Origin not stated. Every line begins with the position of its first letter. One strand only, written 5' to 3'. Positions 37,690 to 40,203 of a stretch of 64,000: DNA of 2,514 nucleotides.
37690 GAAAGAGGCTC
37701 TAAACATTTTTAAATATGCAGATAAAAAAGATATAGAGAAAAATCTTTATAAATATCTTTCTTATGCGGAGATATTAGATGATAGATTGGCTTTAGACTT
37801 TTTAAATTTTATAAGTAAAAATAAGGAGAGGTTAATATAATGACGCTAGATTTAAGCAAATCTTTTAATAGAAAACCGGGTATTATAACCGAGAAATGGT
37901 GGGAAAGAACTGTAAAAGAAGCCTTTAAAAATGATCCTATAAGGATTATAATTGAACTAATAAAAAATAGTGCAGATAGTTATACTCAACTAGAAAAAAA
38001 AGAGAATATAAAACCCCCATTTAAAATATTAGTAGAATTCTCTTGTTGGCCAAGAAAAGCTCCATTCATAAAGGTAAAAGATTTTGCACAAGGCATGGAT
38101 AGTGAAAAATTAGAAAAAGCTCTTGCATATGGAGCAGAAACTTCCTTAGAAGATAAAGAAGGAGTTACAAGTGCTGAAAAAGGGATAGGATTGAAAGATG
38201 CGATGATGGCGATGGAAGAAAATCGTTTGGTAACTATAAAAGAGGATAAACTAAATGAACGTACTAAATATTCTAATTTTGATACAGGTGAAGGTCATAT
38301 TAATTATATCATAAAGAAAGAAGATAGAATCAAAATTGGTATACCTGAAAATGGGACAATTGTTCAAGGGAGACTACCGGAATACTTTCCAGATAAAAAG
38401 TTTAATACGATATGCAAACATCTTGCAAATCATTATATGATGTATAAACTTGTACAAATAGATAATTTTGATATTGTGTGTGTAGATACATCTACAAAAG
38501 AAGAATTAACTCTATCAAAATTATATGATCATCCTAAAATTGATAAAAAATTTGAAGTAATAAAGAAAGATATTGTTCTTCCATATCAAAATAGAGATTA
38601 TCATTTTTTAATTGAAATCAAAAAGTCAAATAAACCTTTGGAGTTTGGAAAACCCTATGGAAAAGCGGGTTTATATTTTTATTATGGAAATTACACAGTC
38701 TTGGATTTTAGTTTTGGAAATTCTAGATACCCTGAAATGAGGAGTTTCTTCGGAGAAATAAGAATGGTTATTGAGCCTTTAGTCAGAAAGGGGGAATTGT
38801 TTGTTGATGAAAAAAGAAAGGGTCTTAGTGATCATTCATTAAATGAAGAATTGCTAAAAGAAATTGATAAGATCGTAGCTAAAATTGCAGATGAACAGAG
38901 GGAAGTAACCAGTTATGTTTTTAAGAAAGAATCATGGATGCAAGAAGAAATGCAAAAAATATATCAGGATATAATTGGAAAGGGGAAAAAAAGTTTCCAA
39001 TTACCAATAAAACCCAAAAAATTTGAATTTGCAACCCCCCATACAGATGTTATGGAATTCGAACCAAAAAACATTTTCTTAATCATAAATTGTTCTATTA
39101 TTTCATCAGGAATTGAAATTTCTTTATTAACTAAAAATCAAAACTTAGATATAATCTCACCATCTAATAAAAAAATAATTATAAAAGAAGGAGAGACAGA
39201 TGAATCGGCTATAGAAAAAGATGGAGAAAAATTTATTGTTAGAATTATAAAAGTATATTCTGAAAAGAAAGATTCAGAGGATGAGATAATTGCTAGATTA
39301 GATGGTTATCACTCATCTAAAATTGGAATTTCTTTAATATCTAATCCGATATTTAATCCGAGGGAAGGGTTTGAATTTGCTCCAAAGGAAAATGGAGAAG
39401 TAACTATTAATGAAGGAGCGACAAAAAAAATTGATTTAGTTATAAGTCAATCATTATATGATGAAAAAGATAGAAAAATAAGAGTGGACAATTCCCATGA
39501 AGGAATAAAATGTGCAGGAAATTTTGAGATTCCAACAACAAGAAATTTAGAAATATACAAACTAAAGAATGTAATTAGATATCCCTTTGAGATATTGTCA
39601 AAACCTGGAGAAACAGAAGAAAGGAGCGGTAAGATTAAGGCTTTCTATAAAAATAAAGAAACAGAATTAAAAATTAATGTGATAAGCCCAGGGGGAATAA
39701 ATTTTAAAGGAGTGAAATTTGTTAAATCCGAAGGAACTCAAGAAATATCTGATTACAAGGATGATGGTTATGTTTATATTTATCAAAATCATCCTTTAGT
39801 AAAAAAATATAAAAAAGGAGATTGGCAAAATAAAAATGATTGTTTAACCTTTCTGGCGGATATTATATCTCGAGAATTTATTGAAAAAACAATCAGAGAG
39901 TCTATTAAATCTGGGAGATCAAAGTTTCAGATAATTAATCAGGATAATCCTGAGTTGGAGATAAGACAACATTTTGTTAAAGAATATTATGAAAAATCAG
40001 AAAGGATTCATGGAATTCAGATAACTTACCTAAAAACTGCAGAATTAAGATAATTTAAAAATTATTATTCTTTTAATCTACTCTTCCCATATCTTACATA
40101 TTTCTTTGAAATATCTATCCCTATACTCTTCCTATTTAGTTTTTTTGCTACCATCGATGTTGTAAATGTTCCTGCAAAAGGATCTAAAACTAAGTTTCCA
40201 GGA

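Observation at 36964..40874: Three-gene operon ending in a 737-aa GHKL ATPase, convergent with a beta-class DNA methyltransferase: candidate undescribed methylation-linked defence system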

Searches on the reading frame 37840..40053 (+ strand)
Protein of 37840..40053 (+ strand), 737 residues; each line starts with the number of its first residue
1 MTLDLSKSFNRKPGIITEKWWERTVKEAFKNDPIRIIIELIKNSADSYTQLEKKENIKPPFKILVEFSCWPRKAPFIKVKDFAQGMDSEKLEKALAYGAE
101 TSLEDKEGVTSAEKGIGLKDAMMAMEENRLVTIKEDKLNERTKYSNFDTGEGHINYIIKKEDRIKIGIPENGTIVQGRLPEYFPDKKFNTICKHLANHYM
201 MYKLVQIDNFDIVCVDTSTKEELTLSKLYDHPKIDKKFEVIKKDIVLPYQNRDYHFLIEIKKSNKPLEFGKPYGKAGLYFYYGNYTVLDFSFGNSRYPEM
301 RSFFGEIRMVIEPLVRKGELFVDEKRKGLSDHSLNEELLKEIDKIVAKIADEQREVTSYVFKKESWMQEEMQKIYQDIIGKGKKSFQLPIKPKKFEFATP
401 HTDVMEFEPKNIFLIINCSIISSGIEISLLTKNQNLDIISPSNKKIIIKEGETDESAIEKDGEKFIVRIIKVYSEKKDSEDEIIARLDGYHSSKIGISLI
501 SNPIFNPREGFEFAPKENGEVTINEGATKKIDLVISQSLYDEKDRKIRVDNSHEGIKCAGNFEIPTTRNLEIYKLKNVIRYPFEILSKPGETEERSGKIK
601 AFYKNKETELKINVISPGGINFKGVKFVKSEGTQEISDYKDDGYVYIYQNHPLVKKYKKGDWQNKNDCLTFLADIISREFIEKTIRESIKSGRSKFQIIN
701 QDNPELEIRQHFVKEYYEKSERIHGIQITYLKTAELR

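Call 3: search_protein_families(library=pfam, proteins=[window:37840-40053:+], max_evalue=0.1)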
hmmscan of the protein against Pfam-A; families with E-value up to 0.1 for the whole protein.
window:37840-40053:+ (737 aa): 1 family
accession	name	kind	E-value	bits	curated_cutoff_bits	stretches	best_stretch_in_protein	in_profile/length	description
PF13589.12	HATPase_c_3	-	9.1e-07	29.4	25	1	36-144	6-104/137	Histidine kinase-, DNA gyrase B-, and HSP90-like ATPase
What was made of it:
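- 37840..38439 (+): Gene C, residues about 1-200: the GHKL (Bergerat) ATP-binding domain. Pfam HATPase_c_3 (call 3).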

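Call 4: search_protein_families(library=padloc, proteins=[window:37840-40053:+], max_evalue=0.1)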
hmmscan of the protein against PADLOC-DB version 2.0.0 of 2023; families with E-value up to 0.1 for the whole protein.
window:37840-40053:+ (737 aa): 1 family
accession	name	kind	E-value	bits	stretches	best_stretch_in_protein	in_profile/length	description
PDLC02204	MzaB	-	0.035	10.6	1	70-134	50-114/500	-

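Call 5: search_protein_families(library=ncbifam, proteins=[window:37840-40053:+], max_evalue=0.1)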
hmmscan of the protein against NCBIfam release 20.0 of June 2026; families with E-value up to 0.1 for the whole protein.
window:37840-40053:+ (737 aa): 1 family
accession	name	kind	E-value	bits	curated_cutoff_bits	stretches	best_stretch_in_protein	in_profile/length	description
NF041932.1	MzaB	equivalog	0.021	13.2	850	1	69-125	36-92/480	MZA anti-phage system associated ATPase MzaB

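Call 6: find_homologous_proteins(query=window:37840-40053:+)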
Query window:37840-40053:+ (737 aa): 80 proteins with E <= 0.001 among 8000 candidates.
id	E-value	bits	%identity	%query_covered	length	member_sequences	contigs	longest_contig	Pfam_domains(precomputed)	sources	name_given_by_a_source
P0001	0.0e+0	1647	100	100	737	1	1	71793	PF13589.13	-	-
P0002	0.0e+0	1271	75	100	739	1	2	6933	PF13589.13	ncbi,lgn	-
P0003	0.0e+0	1232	75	100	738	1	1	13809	PF13589.13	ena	-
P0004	5.7e-278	942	58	99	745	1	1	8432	PF13589.13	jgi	-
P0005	5.4e-167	576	43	98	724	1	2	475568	PF13589.13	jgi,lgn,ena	-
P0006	8.1e-166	572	43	98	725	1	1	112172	PF13589.13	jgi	jgi:hypothetical protein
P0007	2.2e-164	567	43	98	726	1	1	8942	PF13589.13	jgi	jgi:hypothetical protein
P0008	2.2e-159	550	44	97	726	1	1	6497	PF13589.13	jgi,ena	-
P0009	1.5e-157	544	42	97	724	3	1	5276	PF13589.13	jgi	-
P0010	3.5e-156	540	41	98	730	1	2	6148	PF13589.13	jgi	jgi:hypothetical protein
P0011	1.2e-155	538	42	98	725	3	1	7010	PF13589.13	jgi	-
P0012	3.6e-155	536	41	98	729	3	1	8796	PF13589.13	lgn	-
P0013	4.0e-155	536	41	97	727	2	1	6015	PF13589.13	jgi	jgi:hypothetical protein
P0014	5.7e-155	536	42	98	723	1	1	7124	PF13589.13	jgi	-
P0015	9.9e-155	535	41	97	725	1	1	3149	PF13589.13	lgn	-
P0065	1.4e-141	492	39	97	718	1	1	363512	-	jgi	-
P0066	6.6e-140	486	38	99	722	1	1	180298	PF13589.13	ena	-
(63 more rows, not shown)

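Call 7: search_solved_structures(query=window:37840-40053:+, max_evalue=1, show_alignments=2)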
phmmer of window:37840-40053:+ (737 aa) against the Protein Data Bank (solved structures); distinct sequences matched with E-value up to 1: 0.

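Call 8: find_encoding_contigs(protein=P0005, flank=8000, max_places=2)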
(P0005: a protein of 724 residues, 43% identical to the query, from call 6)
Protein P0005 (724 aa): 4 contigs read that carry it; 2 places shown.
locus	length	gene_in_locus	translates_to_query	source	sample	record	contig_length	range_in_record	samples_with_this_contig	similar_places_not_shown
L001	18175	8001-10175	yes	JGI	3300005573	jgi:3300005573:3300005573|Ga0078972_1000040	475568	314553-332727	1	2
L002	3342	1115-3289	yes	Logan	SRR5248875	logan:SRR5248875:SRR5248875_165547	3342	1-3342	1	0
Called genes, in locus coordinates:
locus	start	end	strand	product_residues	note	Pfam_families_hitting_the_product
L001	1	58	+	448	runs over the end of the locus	PF10092:DUF2330 (weak)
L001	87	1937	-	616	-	PF01850:PIN (weak), PF00437:T2SSE, PF00013:KH_1 (weak)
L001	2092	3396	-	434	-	PF00152:tRNA-synt_2 (faint), PF13393:tRNA-synt_His, PF00587:tRNA-synt_2b (faint), PF03129:HGTP_anticodon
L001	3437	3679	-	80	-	-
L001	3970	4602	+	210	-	PF00227:Proteasome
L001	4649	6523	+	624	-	PF17214:KH_TffA, PF00753:Lactamase_B, PF16661:Lactamase_B_6, PF23023:Anti-Pycsar_Apyc1, PF12706:Lactamase_B_2, PF10996:Beta-Casp, PF07521:RMMBL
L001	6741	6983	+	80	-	-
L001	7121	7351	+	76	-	-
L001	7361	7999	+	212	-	-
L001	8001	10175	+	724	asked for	PF13589:HATPase_c_3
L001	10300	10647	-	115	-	PF04472:SepF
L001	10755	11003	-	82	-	PF03685:UPF0147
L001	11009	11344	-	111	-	-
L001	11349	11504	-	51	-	PF09723:Zn_ribbon_8 (weak), PF03604:Zn_ribbon_RPAB4 (weak)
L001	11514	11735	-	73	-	PF01780:Ribosomal_L37ae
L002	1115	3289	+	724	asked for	PF13589:HATPase_c_3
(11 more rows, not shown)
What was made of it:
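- Several loci are in housekeeping neighbourhoods (call 8).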

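Call 9: find_encoding_contigs(protein=P0065, flank=8000, max_places=2)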
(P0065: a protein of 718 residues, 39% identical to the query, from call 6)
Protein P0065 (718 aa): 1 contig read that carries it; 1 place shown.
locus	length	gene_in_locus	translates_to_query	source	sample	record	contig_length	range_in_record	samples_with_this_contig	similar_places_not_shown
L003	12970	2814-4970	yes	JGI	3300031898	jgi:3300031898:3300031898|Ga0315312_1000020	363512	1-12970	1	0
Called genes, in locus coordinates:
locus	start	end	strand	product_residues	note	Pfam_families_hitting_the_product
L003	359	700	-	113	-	PF20126:TumE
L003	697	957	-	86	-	PF27273:MJ0235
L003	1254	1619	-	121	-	PF01934:HepT-like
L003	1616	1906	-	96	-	PF01909:NTP_transf_2, PF18765:Polbeta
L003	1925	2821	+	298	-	-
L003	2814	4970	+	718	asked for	-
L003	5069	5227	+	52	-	-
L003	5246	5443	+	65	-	-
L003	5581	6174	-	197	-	-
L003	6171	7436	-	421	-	PF13506:Glyco_transf_21, PF00535:Glycos_transf_2, PF10111:Glyco_tranf_2_2 (weak), PF13641:Glyco_tranf_2_3, PF13632:Glyco_trans_2_3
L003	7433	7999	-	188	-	-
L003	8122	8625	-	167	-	PF04008:Adenosine_kin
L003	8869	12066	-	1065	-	-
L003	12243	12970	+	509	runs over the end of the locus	PF02771:Acyl-CoA_dh_N, PF02770:Acyl-CoA_dh_M, PF00441:Acyl-CoA_dh_1, PF08028:Acyl-CoA_dh_2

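Call 10: find_encoding_contigs(protein=P0066, flank=8000, max_places=2)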
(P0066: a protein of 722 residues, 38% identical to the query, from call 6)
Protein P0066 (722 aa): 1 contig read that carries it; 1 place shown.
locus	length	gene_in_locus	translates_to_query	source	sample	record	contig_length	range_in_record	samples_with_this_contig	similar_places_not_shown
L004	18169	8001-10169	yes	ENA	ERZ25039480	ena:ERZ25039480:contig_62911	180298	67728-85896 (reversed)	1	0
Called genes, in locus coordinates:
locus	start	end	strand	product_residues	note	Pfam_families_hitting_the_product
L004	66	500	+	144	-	PF12092:DUF3568 (weak)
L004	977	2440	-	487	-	PF05598:DUF772, PF01609:DDE_Tnp_1, PF13751:DDE_Tnp_1_6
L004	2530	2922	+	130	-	-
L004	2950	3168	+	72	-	-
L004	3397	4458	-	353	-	PF14088:DUF4268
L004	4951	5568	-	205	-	PF00571:CBS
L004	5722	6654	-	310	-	-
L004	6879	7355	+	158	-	-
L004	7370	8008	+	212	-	-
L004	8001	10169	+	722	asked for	PF13589:HATPase_c_3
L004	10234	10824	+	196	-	-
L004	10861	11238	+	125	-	-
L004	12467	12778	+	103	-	-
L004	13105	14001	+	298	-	-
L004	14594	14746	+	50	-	PF07362:CcdA (weak)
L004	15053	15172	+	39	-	-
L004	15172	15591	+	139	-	-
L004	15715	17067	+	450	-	-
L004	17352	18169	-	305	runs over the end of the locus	-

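Call 14: find_related_loci(query=A1, collection=genome_contigs, flank=10000)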
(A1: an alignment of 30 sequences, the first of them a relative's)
Query A1 (737 aa) in genome_contigs; peptide patterns used: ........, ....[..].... (x = any residue, [..] = any of these).
122 stretches matched a pattern; 3 encode a relative of the query (tblastn E <= 1e-3); 3 distinct loci.
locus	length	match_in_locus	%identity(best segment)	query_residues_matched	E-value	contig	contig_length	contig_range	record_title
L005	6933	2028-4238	75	1-737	0e+0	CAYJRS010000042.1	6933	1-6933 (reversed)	MAG TPA_asm: Candidatus Woesearchaeota archaeon isolate ERP125453_co1_447 genome assembly, contig: NODE_13892_length_693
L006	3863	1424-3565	40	13-736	6e-155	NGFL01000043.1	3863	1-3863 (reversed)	MAG: candidate division TA06 bacterium JGI_Cruoil_03_38_101 JGI24025J20009_10015762, whole genome shotgun sequence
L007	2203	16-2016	40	57-733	8e-142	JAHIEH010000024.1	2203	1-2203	MAG: Nanoarchaeota archaeon isolate KR11_0.1_MetaG.mb.113 KR11_0.1_MetaG.mb.113_k141_247806, whole genome shotgun sequen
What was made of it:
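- The pattern-based scan of 185,579 species genomes found only 3 loci (call 14).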

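Call 15: find_related_loci(query=A1, collection=metagenome_contigs, flank=10000)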
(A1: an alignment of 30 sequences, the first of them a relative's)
Query A1 (737 aa) in metagenome_contigs; peptide patterns used: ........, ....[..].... (x = any residue, [..] = any of these).
221 stretches matched a pattern; 73 encode a relative of the query (tblastn E <= 1e-3); 73 distinct loci.
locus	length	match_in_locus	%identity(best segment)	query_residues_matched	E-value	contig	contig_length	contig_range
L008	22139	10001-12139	43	13-736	2e-163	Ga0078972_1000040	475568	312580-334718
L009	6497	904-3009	44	13-724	1e-163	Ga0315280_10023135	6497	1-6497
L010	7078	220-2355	40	14-736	9e-157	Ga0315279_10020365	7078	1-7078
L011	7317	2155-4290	40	14-736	1e-156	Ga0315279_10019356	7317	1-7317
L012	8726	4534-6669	40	14-736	2e-155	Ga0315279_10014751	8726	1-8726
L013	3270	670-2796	42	14-733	3e-162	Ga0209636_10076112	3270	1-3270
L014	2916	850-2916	41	20-718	2e-161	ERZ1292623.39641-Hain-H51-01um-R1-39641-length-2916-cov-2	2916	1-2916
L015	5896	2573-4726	41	5-733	7e-154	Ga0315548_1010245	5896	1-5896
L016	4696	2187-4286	41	14-724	5e-156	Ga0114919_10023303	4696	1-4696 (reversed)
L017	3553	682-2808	40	12-733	4e-158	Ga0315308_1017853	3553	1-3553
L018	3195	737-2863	42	13-734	4e-158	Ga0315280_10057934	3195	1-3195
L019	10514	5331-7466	39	14-736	1e-149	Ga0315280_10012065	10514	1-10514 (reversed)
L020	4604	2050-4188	40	13-736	3e-153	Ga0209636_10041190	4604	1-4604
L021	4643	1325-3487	40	5-736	6e-153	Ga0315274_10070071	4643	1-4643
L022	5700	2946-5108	40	5-736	1e-150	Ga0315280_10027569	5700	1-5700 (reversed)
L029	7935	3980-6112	41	14-732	6e-147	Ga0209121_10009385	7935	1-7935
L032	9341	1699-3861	41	4-733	3e-146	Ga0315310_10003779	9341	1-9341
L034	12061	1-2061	41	37-734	8e-146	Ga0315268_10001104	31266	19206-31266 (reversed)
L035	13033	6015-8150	40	13-736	2e-145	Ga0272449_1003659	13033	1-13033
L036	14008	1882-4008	39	14-733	2e-145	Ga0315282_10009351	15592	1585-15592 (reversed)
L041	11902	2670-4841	39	3-737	2e-144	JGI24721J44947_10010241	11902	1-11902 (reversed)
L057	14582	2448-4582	46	2-724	6e-138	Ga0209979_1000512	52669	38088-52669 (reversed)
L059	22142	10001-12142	39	13-737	3e-151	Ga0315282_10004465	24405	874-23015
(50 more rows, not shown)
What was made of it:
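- The metagenome scan used two peptide patterns that favour the big branch (call 15).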

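Call 26: search_protein_families(library=pfam, proteins=[L004:6870-7355:+, L059:8812-9327:+, L005:380-1390:+, L020:378-1280:+, L057:907-1818:+, L035:4794-5327:+, L032:581-979:+], max_evalue=0.1)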
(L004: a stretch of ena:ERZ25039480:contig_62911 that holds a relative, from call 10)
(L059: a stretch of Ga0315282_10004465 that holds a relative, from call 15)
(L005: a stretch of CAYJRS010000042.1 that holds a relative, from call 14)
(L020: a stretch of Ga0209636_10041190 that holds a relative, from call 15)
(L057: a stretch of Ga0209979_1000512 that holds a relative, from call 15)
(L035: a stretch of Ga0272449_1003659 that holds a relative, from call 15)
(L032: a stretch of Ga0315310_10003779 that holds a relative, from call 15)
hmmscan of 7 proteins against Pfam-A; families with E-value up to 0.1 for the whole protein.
L004:6870-7355:+ (161 aa): 2 families
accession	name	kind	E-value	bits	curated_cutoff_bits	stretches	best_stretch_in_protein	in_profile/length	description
PF19242.4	Zn_finger_prot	-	0.0064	16.8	30.1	1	25-102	18-94/268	Putative zinc finger protein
PF22942.1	DUF7025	-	0.095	13.4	27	0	34-101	7-70/100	Domain of unknown function (DUF7025)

L059:8812-9327:+ (171 aa): 1 family
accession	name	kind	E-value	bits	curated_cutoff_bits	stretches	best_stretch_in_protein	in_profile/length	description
PF10155.14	CNOT11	-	0.077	13.6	25.9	0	98-159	21-79/125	CCR4-NOT transcription complex subunit 11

L005:380-1390:+ (336 aa): 2 families
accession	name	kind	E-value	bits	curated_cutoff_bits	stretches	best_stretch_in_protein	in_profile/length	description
PF01363.27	FYVE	-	0.012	16.1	27.8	1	7-33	5-31/67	FYVE zinc finger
PF01155.25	HypA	-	0.036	14.5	28.9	1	6-36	66-96/112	Hydrogenase/urease nickel incorporation, metallochaperone, hypA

L020:378-1280:+ (300 aa): 2 families
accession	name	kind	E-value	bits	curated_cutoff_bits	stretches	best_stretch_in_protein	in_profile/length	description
PF24219.2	DUF7438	-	0.0025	18.6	25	1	7-35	1-28/57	Family of unknown function (DUF7438)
PF22665.2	DUF6293_C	-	0.013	16.3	27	1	86-175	13-99/101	DUF6293 C-terminal winged helix domain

L057:907-1818:+ (303 aa): 2 families
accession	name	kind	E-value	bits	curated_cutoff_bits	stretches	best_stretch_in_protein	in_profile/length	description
PF24219.2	DUF7438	-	0.0064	17.3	25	1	7-33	1-26/57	Family of unknown function (DUF7438)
PF21259.3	Rgg_C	-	0.059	13.5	27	0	185-252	32-94/182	HTH-type transcriptional regulator Rgg, C-terminal domain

L035:4794-5327:+ (177 aa): 6 families
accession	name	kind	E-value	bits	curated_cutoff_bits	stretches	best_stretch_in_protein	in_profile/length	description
PF00684.25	DnaJ_CXXCXGXG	-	0.00062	20.4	32.7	2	102-142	16-52/65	DnaJ central domain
PF08792.16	A2L_zn_ribbon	-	0.00066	19.7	22.9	1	101-119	3-22/33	A2L zinc ribbon domain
PF17302.8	DUF5351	-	0.0049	17.6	27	0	134-145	1-12/29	Family of unknown function (DUF5351)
PF21002.2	TMEM106_N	-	0.006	17.6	24.5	1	71-116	25-69/91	Transmembrane protein 106 N-terminal region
PF03589.19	Antiterm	-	0.055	14.1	26.7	0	103-174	6-73/87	Antitermination protein Q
PF15777.11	Anti-TRAP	-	0.081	13.4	32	0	102-116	31-45/59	Tryptophan RNA-binding attenuator protein inhibitory protein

L032:581-979:+ (132 aa): 1 family
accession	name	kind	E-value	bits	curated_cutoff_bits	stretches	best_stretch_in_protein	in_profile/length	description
PF01850.27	PIN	-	2.9e-16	60.6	23.6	1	4-121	2-116/120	PIN domain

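Call 32: predict_structure(alignment_id=A1)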
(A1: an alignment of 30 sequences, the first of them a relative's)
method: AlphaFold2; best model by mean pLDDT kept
length: 737 residues; sequences in the alignment: 30
mean_pLDDT: 81.2   pTM: 0.57
mean pLDDT of the five models: 81.2, 79.5, 78.9, 78.8, 78.6
residues with pLDDT >= 90: 190; 70-90: 423; 50-70: 92; < 50: 32
segments of 3 or more residues with pLDDT < 50: 1-5, 98-112, 382-386, 631-633
pLDDT, mean of each block of 10 residues (from residue 1): 51 72 74 91 87 83 94 93 88 68 41 65 92 93 87 89 87 95 93 93 88 95 93 90 93 92 86 84 81 67 90 76 66 87 89 78 84 85 53 84 78 84 82 82 80 60 79 83 84 87 73 67 72 86 87 80 82 80 80 71 88 65 80 70 83 81 87 94 83 64 70 91 94 84
secondary structure, 60 per line:
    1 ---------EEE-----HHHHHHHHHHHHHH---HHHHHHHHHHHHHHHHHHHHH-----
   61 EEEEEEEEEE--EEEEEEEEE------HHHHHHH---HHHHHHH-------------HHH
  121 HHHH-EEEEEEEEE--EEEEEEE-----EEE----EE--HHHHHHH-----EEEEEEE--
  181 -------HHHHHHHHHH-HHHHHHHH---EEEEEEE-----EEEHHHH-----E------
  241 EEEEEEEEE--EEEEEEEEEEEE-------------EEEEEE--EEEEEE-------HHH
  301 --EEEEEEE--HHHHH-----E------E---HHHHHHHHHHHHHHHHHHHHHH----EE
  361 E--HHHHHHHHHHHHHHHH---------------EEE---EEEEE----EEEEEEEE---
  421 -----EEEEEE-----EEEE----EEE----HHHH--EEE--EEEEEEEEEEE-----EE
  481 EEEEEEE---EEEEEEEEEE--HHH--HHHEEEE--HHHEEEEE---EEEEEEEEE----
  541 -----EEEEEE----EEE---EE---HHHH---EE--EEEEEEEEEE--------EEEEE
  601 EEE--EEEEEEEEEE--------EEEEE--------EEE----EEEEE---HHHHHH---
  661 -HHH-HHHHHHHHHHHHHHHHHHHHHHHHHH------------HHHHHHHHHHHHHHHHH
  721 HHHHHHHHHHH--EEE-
elements in order (helices of 4 or more, strands of 3 or more residues): E10-12 H18-31 H35-55 E61-70 E73-81 H88-94 H98-104 H118-124 E126-134 E137-143 E149-151 H160-166 E172-178 H188-197 H199-206 E210-216 E222-224 H225-228 E241-249 E252-263 E277-282 E285-290 E303-309 H312-316 H333-354 E359-361 H364-379 E395-397 E401-405 E410-417 E426-431 E437-440 E445-447 H452-455 E458-460 E463-473 E479-487 E491-500 E511-514 E520-524 E528-536 E546-551 E556-558 H567-570 E578-587 E596-603 E606-615 E624-628 E637-639 E644-648 H652-657 H666-691 H704-731 E734-736
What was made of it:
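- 39013..39789 (+): Gene C, residues about 392-650: an all-beta region made of Ig-like beta-sandwich domains. DSSP of the model shows about 25 strands (call 32).
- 39793..40053 (+): Gene C, residues about 652-737 plus the stop codon: a C-terminal helical hairpin, possibly a constitutive dimerisation element. Helices 666-691 and 704-731 in the model (call 32).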
